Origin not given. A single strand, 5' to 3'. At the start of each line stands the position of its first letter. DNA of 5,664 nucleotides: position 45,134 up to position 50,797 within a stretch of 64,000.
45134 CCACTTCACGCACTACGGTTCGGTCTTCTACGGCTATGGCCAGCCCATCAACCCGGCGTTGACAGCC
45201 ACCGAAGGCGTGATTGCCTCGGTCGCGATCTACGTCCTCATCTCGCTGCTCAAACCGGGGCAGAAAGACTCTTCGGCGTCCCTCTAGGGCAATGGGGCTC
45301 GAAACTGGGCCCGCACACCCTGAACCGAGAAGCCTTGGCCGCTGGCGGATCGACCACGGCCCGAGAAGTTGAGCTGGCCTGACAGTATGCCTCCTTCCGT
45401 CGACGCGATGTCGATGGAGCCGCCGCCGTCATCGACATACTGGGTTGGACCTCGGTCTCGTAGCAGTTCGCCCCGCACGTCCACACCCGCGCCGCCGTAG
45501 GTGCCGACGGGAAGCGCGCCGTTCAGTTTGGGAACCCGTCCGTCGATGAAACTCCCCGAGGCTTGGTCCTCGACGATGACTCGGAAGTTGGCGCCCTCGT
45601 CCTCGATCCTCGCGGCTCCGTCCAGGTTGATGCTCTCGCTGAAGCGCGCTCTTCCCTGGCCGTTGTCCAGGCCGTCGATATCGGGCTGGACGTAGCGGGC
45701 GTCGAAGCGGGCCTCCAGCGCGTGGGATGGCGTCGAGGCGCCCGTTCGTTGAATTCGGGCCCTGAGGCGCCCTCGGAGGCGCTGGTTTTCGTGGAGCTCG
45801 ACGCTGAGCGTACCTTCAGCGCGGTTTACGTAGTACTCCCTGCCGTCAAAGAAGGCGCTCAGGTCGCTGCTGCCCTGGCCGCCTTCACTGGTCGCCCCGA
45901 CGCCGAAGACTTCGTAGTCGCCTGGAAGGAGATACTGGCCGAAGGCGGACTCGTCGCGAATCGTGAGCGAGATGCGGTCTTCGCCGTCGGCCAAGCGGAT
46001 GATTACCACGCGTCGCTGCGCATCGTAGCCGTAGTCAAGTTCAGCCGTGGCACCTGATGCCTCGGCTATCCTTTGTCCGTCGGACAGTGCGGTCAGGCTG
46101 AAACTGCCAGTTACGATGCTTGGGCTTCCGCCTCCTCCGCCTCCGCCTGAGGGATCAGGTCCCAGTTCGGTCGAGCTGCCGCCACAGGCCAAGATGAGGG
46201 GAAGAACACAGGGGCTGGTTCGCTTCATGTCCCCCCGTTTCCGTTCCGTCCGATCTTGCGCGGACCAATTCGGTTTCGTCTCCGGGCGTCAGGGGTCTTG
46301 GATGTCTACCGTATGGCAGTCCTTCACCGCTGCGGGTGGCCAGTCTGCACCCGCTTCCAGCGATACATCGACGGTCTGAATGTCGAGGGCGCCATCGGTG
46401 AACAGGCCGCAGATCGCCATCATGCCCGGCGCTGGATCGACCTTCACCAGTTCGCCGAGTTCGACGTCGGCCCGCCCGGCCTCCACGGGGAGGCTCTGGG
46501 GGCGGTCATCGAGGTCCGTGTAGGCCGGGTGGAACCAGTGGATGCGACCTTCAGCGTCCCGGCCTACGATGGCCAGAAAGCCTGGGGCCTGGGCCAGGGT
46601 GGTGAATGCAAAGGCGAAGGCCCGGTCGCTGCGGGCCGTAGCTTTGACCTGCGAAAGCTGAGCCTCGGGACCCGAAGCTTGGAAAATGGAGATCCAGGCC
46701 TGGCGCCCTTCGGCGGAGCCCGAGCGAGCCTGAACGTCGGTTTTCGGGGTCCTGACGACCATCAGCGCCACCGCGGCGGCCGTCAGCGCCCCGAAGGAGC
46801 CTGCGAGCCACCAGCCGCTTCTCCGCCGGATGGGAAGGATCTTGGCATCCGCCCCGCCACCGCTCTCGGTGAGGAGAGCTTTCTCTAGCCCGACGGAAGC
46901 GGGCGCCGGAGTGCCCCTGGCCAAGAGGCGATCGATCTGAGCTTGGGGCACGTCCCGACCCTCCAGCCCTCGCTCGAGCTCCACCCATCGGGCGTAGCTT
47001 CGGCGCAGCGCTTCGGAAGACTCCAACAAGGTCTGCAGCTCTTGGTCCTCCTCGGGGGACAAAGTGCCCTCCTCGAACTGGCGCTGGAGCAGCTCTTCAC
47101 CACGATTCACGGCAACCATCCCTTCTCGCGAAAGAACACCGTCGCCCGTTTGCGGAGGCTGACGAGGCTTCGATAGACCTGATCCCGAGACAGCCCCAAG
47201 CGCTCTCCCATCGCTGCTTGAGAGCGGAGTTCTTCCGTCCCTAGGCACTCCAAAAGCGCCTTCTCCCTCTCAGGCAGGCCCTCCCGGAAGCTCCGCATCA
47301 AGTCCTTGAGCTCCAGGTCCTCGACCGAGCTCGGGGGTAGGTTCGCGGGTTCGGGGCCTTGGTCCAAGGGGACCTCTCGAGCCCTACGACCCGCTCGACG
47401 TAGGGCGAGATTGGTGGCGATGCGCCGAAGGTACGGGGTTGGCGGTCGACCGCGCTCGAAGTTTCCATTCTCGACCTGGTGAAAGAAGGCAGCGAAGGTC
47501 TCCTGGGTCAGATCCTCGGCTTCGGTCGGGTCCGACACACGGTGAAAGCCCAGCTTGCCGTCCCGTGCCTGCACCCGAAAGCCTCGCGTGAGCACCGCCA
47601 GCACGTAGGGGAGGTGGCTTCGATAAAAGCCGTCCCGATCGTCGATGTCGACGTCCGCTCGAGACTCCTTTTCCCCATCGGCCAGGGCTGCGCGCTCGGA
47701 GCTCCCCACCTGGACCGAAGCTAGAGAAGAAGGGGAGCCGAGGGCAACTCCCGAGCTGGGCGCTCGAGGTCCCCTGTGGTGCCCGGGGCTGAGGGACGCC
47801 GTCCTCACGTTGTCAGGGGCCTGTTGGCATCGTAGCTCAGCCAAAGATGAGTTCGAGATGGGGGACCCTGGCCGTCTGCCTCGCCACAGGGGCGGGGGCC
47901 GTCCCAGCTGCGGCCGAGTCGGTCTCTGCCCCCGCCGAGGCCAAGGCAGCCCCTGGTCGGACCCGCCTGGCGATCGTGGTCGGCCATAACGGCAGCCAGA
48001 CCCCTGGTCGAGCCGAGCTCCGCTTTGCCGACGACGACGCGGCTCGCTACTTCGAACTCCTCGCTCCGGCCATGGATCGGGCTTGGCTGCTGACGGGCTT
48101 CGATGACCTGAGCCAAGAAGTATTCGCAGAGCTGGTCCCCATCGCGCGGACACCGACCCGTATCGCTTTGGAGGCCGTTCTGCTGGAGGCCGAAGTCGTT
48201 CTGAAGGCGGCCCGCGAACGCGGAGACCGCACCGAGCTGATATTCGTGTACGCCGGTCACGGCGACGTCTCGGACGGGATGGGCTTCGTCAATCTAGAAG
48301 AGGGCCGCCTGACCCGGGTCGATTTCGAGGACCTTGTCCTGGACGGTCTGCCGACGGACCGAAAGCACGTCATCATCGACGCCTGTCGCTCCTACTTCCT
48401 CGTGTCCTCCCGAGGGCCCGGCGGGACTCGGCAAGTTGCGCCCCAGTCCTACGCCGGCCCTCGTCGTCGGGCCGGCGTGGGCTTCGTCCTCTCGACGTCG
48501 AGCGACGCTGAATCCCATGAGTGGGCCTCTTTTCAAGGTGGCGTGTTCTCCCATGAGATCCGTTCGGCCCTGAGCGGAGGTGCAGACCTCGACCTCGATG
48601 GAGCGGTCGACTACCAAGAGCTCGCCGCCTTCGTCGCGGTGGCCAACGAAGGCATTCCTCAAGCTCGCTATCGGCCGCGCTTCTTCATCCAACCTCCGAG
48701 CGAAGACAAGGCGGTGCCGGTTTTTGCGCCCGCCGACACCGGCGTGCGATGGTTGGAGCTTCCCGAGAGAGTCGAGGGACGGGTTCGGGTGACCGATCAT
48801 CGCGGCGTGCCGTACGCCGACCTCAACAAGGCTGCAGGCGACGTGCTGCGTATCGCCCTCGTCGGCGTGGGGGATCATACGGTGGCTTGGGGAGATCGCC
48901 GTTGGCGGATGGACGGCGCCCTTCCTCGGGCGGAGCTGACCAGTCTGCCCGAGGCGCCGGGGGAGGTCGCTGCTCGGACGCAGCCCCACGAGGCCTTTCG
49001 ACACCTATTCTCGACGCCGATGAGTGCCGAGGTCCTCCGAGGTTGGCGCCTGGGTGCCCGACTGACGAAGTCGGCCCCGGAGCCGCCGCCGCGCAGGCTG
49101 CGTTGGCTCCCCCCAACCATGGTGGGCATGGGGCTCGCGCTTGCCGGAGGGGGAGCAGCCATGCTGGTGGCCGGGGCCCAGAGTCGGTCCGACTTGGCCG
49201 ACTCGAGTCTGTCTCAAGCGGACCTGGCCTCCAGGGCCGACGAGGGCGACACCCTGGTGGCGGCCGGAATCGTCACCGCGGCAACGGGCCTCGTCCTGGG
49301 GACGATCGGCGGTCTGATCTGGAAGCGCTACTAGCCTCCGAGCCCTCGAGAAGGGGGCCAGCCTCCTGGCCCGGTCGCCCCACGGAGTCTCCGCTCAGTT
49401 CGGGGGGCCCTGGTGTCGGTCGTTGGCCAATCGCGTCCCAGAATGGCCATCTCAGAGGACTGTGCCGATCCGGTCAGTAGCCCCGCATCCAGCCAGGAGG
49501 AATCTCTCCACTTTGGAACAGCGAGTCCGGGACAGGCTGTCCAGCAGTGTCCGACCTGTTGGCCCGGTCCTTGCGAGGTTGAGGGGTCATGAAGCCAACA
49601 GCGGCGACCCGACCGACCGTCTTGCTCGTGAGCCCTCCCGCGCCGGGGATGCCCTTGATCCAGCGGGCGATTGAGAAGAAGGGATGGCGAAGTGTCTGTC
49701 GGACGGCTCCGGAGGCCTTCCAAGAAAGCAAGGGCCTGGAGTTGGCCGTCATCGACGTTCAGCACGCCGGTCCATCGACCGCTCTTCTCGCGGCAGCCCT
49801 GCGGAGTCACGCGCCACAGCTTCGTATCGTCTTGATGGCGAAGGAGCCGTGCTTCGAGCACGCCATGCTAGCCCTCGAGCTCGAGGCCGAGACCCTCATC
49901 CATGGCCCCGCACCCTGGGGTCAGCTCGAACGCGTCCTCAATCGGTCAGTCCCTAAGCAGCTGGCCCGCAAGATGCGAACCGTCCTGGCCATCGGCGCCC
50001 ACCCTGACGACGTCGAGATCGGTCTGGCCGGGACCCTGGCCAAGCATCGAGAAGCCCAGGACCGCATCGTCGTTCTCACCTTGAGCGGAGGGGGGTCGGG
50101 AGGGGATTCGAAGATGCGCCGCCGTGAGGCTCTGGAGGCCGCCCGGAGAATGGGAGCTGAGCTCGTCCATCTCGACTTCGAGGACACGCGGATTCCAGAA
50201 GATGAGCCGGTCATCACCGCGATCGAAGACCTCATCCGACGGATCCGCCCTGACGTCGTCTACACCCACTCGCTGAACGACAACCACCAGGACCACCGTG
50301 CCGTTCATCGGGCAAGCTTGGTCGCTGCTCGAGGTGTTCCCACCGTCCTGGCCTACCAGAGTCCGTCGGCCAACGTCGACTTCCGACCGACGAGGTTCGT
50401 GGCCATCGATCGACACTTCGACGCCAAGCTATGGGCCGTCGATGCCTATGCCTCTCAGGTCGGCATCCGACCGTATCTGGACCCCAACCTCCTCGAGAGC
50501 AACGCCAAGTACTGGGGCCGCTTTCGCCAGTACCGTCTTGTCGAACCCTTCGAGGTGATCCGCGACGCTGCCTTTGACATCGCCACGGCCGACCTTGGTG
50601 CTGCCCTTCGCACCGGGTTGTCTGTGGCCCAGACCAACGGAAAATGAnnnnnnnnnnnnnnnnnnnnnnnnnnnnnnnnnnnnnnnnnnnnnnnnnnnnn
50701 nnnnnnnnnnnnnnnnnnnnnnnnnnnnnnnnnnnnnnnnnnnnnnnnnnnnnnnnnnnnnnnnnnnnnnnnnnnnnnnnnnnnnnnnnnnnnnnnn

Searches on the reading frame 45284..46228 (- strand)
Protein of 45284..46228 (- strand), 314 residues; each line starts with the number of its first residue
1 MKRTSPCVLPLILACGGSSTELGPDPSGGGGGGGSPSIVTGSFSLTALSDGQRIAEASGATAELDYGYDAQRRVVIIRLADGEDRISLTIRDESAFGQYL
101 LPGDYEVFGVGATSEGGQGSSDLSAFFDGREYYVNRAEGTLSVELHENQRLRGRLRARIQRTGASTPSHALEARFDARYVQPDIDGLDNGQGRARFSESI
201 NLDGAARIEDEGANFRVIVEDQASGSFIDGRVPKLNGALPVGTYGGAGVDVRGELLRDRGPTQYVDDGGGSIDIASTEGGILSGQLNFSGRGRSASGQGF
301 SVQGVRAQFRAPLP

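Call 27: find_encoding_contigs(protein=window:45284-46228:-, flank=10000, max_places=2)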
Protein window:45284-46228:- (314 aa): 7 contigs read that carry it; 2 places shown.
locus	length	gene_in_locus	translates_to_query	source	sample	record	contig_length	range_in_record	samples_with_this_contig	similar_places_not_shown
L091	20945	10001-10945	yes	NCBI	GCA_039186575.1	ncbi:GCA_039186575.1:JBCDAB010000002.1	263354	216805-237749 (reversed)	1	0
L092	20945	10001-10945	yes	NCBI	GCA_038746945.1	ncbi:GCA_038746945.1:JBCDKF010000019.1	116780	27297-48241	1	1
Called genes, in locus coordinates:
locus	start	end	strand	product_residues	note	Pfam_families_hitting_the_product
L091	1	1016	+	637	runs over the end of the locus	-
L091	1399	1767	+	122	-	-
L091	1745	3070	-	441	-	PF00535:Glycos_transf_2, PF13506:Glyco_transf_21, PF13641:Glyco_tranf_2_3, PF13632:Glyco_trans_2_3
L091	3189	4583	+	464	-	PF00072:Response_reg, PF00158:Sigma54_activat, PF14532:Sigma54_activ_2, PF07728:AAA_5 (weak), PF25601:AAA_lid_14, PF02954:HTH_8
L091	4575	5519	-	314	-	PF02655:ATP-grasp_3, PF07478:Dala_Dala_lig_C (faint), PF13535:ATP-grasp_4 (weak), PF15632:ATPgrasp_Ter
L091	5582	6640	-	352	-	PF02585:PIG-L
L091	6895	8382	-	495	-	PF00656:Peptidase_C14 (weak)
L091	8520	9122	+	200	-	PF04542:Sigma70_r2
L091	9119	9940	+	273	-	-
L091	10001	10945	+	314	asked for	-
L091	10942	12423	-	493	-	PF00474:SSF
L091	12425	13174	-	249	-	PF00106:adh_short, PF08659:KR, PF13561:adh_short_C2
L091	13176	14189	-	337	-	PF08545:ACP_syn_III, PF08541:ACP_syn_III_C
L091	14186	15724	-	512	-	PF00501:AMP-binding, PF13193:AMP-binding_C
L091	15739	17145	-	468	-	-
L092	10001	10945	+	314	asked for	-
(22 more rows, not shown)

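Call 50: search_protein_families(library=ncbifam, proteins=[window:45284-46228:-], max_evalue=0.01)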
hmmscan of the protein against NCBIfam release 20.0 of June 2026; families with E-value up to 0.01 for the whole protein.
window:45284-46228:- (314 aa): 0 families

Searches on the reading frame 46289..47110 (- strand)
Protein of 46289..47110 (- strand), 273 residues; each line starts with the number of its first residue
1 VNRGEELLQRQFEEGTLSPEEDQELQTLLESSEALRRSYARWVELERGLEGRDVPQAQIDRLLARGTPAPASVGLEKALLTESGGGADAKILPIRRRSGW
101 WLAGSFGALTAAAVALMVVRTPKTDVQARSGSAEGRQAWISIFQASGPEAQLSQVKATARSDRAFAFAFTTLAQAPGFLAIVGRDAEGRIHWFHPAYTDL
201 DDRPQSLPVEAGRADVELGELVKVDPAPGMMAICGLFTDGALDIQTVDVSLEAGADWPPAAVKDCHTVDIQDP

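Call 42: search_protein_families(library=pfam, proteins=[window:46289-47110:-], max_evalue=0.01)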
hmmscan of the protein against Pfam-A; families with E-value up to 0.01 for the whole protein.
window:46289-47110:- (273 aa): 0 families

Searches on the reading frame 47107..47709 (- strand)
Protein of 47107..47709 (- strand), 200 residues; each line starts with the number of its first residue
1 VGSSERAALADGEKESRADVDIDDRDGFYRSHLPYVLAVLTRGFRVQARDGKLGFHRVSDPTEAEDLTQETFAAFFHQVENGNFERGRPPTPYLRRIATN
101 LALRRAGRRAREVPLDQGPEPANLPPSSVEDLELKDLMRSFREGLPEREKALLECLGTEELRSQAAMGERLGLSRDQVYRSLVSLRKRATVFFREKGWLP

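Call 62: search_protein_families(library=ncbifam, proteins=[window:47107-47709:-], max_evalue=0.00001)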
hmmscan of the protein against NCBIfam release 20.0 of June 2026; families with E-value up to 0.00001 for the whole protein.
window:47107-47709:- (200 aa): 8 families
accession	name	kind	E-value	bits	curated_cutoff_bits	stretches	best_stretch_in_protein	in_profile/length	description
TIGR02937.1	sigma70-ECF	superfamily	5.3e-15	55.4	42.9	1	24-188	2-160/165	sigma-70 family RNA polymerase sigma factor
TIGR02983.1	SigE-fam_strep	subfamily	1e-09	38.5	141.55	1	58-188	27-157/162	SigE family RNA polymerase sigma factor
NF004113.0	PRK05602.1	equivalog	4e-09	36.4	208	1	58-163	66-172/211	RNA polymerase sigma factor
NF009176.0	PRK12524.1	equivalog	4.2e-07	29.9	264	1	52-150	41-142/196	RNA polymerase sigma factor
TIGR02989.1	Sig-70_gvs1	subfamily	4e-06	26.8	124.55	0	58-188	22-153/158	RNA polymerase sigma-70 factor, Rhodopirellula/Verrucomicrobium family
TIGR02985.1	Sig70_bacteroi1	subfamily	5.5e-06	26.7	126.4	1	57-179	21-148/162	RNA polymerase sigma-70 factor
NF007229.0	PRK09647.1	equivalog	6.8e-06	25.6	265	0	55-120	62-123/220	RNA polymerase sigma factor SigE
NF007223.0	PRK09641.1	equivalog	7.3e-06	25.9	209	0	53-117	34-96/187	RNA polymerase sigma factor SigW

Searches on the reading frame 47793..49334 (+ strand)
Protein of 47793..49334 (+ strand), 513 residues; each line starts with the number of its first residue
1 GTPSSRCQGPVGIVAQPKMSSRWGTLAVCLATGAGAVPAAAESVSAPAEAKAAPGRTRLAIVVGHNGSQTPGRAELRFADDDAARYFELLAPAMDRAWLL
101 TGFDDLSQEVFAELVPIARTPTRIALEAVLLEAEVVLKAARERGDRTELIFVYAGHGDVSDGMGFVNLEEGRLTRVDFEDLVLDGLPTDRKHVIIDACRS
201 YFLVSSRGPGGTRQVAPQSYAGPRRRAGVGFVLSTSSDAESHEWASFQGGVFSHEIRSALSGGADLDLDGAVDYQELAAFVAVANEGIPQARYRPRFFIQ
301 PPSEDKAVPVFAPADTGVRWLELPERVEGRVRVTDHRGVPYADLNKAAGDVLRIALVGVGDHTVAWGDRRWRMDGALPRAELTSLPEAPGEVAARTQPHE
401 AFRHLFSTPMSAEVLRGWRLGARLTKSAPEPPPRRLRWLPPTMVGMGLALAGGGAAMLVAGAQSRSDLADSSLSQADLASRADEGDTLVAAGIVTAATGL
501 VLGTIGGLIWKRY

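Call 7: search_protein_families(library=pfam, proteins=[window:47793-49334:+], max_evalue=0.01)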
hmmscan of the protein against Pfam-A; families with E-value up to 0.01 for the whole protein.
window:47793-49334:+ (513 aa): 1 family
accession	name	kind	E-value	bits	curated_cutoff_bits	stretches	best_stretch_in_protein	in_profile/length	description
PF00656.27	Peptidase_C14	-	7.5e-07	29.5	21.4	1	118-266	43-198/233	Caspase domain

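Call 50: search_protein_families(library=ncbifam, proteins=[window:47847-49334:+], max_evalue=0.01)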
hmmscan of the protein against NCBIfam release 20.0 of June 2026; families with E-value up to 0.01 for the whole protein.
window:47847-49334:+ (495 aa): 0 families

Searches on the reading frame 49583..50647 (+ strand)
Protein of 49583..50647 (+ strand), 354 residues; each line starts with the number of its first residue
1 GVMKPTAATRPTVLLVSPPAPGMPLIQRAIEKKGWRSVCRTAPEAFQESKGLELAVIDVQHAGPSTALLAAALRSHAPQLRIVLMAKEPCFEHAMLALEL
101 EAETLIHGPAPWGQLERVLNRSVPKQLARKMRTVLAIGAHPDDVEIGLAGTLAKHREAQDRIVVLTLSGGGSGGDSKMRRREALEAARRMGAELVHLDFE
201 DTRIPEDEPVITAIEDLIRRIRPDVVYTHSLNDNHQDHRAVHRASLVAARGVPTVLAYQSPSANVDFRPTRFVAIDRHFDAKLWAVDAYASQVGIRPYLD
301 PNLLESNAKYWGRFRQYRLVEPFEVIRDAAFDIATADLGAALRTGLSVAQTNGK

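Call 7: search_protein_families(library=pfam, proteins=[window:49583-50647:+], max_evalue=0.01)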
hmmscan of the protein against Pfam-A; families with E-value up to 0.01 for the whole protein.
window:49583-50647:+ (354 aa): 2 families
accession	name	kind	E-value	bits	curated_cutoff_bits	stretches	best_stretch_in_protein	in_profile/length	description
PF02585.22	PIG-L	-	3.3e-29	102.4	28.2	1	135-248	1-128/129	GlcNAc-PI de-N-acetylase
PF13439.12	Glyco_transf_4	-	0.0075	16.7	28.5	0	202-269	52-109/170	Glycosyltransferase Family 4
